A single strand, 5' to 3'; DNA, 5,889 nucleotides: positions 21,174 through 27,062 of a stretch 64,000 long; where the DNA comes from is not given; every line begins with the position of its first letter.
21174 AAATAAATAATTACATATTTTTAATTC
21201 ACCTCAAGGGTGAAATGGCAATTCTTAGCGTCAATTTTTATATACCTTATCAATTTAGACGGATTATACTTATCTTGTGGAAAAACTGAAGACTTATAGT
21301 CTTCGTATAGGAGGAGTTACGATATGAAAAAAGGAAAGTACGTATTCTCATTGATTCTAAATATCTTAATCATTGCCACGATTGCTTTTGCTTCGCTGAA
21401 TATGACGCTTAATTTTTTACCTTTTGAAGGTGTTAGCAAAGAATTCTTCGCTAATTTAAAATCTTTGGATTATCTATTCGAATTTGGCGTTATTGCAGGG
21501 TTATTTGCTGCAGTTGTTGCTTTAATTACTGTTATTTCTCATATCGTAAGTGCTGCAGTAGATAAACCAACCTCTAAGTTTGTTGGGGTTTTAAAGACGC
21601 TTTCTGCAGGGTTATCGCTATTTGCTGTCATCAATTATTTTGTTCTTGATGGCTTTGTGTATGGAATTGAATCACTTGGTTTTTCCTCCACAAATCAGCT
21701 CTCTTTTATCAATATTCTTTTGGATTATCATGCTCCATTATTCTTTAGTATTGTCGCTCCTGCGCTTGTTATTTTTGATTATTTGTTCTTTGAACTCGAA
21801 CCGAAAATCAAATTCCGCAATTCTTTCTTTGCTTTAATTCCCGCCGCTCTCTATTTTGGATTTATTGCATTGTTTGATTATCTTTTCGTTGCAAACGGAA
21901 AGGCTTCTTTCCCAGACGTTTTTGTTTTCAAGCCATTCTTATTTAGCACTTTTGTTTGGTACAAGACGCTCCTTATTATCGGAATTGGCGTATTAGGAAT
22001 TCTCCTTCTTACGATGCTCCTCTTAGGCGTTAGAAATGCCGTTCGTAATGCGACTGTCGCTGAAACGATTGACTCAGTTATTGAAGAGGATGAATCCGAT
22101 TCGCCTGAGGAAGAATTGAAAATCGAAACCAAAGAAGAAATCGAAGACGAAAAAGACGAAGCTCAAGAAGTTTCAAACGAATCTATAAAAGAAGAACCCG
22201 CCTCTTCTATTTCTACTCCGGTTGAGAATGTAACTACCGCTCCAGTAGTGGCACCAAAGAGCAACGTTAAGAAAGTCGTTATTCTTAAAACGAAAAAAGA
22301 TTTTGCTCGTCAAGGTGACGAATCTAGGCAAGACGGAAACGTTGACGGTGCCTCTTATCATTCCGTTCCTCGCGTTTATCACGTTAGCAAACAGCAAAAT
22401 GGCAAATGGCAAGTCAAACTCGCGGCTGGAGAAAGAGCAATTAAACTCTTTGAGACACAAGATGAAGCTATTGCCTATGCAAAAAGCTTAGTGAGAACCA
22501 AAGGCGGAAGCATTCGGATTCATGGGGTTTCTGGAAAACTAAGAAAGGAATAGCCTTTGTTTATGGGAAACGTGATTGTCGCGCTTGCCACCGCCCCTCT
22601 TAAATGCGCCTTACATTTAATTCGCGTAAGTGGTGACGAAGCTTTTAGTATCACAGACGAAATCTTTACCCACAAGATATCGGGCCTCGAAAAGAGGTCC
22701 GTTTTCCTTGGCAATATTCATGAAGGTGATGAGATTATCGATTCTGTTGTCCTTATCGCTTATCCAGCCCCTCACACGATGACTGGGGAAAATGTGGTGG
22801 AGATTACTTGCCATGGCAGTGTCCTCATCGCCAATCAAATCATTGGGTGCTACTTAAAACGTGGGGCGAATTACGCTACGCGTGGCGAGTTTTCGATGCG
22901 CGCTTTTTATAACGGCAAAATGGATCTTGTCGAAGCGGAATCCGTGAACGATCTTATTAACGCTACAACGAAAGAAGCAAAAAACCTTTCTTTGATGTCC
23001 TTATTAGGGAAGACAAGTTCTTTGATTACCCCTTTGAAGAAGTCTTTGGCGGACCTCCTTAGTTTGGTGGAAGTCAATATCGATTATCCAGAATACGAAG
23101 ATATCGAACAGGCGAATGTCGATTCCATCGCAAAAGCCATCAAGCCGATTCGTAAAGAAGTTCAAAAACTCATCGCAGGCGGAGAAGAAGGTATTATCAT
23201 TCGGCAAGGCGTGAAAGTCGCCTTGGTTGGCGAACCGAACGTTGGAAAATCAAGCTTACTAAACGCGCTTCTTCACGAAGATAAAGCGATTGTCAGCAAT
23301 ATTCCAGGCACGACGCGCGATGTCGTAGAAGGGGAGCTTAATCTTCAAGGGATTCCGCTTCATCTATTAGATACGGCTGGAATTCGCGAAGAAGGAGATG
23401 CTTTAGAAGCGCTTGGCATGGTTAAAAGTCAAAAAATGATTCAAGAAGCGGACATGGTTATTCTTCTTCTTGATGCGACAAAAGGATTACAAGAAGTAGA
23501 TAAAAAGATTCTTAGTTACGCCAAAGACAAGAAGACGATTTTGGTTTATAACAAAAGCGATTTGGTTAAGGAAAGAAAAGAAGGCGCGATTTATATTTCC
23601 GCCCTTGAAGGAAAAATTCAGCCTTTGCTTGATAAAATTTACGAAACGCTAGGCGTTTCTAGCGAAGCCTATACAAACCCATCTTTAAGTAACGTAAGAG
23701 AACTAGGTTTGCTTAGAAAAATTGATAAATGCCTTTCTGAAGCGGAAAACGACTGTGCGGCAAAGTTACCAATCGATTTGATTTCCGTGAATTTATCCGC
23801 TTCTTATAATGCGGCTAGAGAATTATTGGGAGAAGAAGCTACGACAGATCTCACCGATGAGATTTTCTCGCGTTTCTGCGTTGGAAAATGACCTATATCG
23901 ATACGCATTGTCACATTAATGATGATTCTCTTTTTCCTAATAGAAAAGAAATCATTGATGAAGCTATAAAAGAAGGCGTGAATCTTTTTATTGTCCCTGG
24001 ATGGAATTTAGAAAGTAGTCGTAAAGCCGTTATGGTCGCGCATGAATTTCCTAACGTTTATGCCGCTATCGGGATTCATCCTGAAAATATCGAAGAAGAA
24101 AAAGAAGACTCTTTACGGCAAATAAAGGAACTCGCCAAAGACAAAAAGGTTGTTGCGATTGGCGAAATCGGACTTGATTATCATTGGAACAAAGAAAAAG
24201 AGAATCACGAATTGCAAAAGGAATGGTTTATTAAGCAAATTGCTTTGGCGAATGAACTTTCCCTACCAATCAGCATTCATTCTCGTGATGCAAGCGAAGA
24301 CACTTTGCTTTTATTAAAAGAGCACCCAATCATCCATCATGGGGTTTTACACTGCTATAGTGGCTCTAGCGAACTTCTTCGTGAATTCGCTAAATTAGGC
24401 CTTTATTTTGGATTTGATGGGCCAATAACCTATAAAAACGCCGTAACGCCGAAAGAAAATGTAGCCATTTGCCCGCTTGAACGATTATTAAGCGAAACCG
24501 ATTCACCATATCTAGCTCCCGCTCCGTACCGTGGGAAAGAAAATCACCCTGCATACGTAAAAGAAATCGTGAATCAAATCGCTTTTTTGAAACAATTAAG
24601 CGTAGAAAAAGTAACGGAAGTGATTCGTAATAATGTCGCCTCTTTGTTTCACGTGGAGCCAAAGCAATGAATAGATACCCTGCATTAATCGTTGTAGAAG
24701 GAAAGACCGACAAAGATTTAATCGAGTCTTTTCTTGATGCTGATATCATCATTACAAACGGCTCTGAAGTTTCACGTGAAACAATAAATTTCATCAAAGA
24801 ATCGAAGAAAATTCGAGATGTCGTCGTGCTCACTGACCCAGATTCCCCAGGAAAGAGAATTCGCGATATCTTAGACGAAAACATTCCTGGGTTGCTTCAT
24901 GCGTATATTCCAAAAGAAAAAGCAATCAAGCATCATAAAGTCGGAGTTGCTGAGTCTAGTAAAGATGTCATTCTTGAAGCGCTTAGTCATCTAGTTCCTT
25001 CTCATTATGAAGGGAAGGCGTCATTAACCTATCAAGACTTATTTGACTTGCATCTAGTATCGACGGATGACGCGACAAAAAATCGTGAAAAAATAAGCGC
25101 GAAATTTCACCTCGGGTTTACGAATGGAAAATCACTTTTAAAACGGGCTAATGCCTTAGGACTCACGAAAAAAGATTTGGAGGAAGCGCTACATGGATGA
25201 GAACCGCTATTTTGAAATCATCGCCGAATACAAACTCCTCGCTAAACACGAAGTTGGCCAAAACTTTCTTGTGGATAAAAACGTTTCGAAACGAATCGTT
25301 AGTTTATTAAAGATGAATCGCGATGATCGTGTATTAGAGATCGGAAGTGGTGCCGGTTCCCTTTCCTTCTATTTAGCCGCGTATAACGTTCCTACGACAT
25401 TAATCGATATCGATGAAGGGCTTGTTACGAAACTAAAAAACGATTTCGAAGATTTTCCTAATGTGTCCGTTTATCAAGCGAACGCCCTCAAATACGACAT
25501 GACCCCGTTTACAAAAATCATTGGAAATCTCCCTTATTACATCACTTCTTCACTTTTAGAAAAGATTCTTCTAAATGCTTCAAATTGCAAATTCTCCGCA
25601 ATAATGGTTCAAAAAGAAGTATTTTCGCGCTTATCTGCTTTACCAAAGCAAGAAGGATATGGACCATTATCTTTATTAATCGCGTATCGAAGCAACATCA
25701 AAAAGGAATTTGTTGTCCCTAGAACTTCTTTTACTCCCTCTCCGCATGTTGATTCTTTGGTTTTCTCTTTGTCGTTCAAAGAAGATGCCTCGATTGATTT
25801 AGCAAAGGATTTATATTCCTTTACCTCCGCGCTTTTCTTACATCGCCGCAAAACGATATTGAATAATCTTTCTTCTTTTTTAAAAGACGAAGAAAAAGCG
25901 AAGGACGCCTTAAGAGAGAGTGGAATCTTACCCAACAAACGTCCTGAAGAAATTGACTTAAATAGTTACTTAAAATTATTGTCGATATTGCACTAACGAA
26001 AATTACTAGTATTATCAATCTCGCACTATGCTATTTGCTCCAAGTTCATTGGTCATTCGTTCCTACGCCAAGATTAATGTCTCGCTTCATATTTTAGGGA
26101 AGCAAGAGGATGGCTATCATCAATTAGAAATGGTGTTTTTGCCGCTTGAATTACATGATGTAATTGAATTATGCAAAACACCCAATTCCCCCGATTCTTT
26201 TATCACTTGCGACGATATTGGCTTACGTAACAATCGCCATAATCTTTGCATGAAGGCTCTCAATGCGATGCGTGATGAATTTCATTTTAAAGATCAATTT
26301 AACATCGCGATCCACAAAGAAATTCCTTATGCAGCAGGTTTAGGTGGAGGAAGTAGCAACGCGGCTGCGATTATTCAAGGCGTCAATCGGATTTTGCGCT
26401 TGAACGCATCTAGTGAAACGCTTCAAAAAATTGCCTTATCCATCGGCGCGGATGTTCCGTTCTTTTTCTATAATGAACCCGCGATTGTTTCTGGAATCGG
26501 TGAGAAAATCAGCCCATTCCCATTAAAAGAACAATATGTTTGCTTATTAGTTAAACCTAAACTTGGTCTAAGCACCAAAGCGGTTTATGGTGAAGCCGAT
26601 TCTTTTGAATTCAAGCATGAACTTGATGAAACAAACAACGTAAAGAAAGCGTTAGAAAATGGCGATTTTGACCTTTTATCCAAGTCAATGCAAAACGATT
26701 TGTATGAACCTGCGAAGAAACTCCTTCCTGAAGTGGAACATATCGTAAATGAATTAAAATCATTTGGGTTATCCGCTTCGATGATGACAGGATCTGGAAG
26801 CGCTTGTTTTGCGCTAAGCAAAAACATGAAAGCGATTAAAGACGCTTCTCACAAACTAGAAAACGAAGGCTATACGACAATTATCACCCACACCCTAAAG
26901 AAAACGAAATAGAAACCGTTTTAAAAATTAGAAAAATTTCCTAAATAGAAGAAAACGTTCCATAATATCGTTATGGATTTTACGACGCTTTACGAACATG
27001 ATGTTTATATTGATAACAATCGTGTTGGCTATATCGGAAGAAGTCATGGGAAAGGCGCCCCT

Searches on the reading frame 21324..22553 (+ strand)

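Call 93: search_protein_families(library=pfam, proteins=[window:21324-22553:+], max_evalue=0.00001)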
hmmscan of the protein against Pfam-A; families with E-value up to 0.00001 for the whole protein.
window:21324-22553:+ (409 aa): 1 family
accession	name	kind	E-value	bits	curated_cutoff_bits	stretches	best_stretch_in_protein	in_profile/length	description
PF09954.14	DUF2188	-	2.5e-14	53.6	22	1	352-409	1-59/62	Uncharacterized protein conserved in bacteria (DUF2188)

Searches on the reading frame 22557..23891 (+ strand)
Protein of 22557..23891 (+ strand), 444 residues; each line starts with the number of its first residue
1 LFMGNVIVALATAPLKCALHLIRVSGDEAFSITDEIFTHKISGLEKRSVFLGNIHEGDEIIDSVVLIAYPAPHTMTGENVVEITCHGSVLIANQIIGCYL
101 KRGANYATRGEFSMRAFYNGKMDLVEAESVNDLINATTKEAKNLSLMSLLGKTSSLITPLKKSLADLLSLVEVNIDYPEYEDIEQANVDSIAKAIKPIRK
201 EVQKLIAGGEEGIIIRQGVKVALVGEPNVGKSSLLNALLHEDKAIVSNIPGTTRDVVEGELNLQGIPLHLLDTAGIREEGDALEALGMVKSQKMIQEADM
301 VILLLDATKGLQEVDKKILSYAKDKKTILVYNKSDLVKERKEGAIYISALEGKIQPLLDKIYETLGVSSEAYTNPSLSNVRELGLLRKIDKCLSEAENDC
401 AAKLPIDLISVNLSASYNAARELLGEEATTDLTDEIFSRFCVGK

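Call 93: search_protein_families(library=pfam, proteins=[window:22557-23891:+], max_evalue=0.00001)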
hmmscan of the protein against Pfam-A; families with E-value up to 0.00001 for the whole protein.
window:22557-23891:+ (444 aa): 6 families
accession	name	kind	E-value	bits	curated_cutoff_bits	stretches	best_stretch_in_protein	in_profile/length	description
PF12631.12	MnmE_helical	-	7.5e-45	154.1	40.1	1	124-441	1-211/211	MnmE helical domain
PF10396.14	TrmE_N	-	1.9e-33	115.6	29.8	1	7-121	2-117/117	GTP-binding protein TrmE N-terminus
PF01926.29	MMR_HSR1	-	6.2e-31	107.3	21.9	1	220-333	1-113/113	50S ribosome-binding GTPase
PF02421.24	FeoB_N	-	5.1e-13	49.3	27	1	220-351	2-131/156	Ferrous iron transport protein B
PF00350.29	Dynamin_N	-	6.5e-08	33.2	27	0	221-254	1-34/168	Dynamin family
PF00071.28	Ras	-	7.5e-06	26.1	21.6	0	220-341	1-121/162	Ras family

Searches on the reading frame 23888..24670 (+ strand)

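Call 93: search_protein_families(library=pfam, proteins=[window:23888-24670:+], max_evalue=0.00001)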
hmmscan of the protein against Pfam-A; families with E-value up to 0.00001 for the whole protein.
window:23888-24670:+ (260 aa): 1 family
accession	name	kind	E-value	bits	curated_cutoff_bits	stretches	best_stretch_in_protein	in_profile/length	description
PF01026.27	TatD_DNase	-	3.8e-83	279.2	27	1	4-255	1-253/253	TatD related DNase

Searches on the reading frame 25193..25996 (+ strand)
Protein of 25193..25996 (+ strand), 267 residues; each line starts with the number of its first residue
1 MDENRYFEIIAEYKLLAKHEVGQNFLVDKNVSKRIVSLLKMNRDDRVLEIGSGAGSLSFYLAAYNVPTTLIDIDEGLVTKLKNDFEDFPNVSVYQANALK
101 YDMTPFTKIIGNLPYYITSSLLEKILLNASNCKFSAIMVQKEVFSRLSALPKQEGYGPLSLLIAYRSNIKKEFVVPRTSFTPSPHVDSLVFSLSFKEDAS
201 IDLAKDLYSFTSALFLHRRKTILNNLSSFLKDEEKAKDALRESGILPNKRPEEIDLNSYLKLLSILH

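Call 93: search_protein_families(library=pfam, proteins=[window:25193-25996:+], max_evalue=0.00001)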
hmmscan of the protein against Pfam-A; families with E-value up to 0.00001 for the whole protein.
window:25193-25996:+ (267 aa): 2 families
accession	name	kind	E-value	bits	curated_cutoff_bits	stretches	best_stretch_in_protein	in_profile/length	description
PF00398.26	RrnaAD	-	1e-42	146.6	24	1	17-264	4-259/263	Ribosomal RNA adenine dimethylase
PF13649.12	Methyltransf_25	-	9.2e-06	26.7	27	0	47-108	1-67/97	Methyltransferase domain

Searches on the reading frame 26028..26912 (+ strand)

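Call 93: search_protein_families(library=pfam, proteins=[window:26028-26912:+], max_evalue=0.00001)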
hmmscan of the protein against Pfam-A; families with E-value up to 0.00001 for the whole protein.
window:26028-26912:+ (294 aa): 3 families
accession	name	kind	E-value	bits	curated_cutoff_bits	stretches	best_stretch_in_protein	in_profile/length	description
PF00288.32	GHMP_kinases_N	-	6.4e-16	58.8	22.3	1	72-149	1-86/87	GHMP kinases N terminal domain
PF08544.19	GHMP_kinases_C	-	3.2e-12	47.1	21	1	206-281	2-83/85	GHMP kinases C terminal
PF22700.2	MVD-like_N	-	6.5e-07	29.6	27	0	69-136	60-128/157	Diphosphomevalonate decarboxylase-like N-terminal domain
